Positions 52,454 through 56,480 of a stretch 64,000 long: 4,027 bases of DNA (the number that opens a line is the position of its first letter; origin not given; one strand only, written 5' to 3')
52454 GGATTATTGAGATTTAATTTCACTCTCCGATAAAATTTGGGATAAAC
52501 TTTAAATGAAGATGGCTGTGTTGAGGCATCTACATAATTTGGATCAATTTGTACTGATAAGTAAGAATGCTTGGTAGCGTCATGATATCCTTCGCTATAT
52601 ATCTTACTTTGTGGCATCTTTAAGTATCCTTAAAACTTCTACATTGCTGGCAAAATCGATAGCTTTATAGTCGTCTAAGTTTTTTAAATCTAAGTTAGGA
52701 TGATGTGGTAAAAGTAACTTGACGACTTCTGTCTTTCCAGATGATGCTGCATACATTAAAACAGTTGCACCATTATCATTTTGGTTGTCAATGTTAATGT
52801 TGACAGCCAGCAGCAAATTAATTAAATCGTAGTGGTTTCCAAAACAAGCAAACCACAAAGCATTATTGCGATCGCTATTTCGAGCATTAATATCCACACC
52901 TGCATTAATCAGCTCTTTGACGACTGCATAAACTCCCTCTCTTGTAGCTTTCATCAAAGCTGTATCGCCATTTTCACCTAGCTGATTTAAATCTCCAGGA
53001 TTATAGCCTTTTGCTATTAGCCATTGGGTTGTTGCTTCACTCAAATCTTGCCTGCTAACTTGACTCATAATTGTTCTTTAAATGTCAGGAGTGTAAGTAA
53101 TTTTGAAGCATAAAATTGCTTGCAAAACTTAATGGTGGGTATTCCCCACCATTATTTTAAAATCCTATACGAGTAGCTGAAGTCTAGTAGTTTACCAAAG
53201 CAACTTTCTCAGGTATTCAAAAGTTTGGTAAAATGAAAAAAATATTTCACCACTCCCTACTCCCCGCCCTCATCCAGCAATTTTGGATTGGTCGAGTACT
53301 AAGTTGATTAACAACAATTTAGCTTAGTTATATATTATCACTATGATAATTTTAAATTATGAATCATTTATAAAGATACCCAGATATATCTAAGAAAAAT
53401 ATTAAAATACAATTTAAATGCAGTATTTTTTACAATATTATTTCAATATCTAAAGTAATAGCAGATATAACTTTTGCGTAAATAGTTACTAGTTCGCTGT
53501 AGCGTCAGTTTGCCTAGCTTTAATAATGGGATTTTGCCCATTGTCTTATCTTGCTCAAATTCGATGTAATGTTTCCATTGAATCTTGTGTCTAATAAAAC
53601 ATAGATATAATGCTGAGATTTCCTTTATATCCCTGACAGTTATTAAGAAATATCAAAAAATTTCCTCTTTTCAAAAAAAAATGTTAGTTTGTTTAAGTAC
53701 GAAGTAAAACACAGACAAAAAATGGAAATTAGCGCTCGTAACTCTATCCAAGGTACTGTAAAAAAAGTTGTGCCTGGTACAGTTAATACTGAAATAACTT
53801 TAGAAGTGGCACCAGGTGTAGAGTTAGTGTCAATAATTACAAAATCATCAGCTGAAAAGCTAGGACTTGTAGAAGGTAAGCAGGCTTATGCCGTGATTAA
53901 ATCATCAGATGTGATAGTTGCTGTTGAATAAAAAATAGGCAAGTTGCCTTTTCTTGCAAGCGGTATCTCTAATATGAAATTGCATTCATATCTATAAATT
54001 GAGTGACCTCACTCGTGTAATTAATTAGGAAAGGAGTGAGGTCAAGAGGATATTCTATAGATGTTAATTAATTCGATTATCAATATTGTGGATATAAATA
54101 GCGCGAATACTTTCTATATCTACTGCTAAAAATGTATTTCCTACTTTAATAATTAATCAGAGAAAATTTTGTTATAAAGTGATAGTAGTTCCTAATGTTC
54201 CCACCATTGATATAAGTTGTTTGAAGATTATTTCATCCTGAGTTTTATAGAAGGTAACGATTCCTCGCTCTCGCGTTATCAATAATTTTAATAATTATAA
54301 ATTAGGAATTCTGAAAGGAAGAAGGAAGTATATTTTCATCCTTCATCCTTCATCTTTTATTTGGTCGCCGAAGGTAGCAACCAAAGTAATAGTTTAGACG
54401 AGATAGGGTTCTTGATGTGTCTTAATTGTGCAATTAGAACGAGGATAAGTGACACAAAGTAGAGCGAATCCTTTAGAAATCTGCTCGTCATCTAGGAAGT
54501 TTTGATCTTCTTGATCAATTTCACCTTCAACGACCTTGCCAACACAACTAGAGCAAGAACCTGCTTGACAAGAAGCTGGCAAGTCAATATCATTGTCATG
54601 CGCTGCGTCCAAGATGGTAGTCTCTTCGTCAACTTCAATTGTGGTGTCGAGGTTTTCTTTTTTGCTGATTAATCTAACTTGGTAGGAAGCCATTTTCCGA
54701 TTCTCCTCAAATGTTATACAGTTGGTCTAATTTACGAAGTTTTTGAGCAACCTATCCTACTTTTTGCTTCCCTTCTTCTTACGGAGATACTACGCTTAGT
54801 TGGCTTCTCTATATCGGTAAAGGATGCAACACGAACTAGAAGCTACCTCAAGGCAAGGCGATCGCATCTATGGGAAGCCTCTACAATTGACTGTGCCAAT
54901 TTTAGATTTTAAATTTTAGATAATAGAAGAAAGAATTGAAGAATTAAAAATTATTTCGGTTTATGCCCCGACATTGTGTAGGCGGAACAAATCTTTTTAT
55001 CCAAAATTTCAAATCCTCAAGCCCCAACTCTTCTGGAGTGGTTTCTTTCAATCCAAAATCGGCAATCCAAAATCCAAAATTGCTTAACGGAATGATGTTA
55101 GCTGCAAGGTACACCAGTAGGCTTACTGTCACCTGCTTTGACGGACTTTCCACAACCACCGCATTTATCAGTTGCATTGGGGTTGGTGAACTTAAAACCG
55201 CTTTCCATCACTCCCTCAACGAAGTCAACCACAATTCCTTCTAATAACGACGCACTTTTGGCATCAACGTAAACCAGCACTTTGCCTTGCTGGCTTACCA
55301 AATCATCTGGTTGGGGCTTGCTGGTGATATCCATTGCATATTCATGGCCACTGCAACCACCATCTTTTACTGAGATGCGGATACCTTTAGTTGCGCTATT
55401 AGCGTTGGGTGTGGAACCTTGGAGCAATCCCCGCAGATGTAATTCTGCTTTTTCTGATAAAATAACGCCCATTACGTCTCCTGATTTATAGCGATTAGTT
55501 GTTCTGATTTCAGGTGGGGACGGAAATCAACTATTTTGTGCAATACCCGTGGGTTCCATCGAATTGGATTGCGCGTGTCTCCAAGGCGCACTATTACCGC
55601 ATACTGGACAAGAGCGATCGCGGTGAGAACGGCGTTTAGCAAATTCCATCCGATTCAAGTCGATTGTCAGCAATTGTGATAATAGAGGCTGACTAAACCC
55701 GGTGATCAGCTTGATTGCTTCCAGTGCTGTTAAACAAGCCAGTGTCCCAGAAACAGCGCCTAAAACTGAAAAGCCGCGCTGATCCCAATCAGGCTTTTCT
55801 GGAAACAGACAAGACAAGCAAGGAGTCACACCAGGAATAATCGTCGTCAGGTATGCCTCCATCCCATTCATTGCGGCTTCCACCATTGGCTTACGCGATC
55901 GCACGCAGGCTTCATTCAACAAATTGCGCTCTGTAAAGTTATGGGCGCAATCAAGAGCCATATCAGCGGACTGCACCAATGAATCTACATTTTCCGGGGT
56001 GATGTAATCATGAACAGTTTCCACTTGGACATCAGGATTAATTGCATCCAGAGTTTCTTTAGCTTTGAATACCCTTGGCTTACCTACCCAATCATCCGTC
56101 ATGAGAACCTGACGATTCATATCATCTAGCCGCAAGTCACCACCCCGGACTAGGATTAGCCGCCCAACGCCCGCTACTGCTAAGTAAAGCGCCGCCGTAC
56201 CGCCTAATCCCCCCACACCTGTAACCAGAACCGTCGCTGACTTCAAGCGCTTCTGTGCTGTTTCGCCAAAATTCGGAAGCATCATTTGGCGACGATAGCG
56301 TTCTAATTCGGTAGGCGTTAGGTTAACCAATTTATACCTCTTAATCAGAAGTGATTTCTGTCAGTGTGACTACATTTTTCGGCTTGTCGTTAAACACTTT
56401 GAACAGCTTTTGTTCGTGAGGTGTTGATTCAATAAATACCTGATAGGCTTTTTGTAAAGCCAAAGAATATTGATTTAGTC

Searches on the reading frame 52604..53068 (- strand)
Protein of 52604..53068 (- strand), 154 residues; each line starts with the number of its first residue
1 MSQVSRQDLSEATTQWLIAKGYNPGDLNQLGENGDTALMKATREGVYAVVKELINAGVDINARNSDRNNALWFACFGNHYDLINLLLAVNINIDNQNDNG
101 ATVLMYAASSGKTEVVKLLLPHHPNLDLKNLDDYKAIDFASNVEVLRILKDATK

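Call 61: search_protein_families(library=pfam, proteins=[window:52604-53068:-], max_evalue=0.00001)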
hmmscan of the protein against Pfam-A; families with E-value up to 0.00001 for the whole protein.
window:52604-53068:- (154 aa): 5 families
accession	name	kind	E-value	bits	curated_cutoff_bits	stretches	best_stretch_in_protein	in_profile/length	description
PF12796.13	Ank_2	-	4.7e-24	85.2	27.3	2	12-96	11-89/90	Ankyrin repeats (3 copies)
PF13637.12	Ank_4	-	3.5e-21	75.2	22.7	2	71-120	1-50/50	Ankyrin repeats (many copies)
PF00023.36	Ank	-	1.3e-19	69.6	21.1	2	33-64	1-32/33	Ankyrin repeat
PF13606.12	Ank_3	-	4.5e-16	57.5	22.3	0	99-127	1-29/30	Ankyrin repeat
PF13857.12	Ank_5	-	6.5e-12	46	27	0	90-140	6-56/56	Ankyrin repeats (many copies)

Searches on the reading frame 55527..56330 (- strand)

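Call 61: search_protein_families(library=pfam, proteins=[window:55527-56330:-], max_evalue=0.00001)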
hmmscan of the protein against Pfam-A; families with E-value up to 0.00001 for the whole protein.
window:55527-56330:- (267 aa): 1 family
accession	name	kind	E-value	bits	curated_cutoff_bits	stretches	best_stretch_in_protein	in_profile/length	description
PF00899.27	ThiF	-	2.2e-59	201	28.1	1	12-243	1-238/238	ThiF family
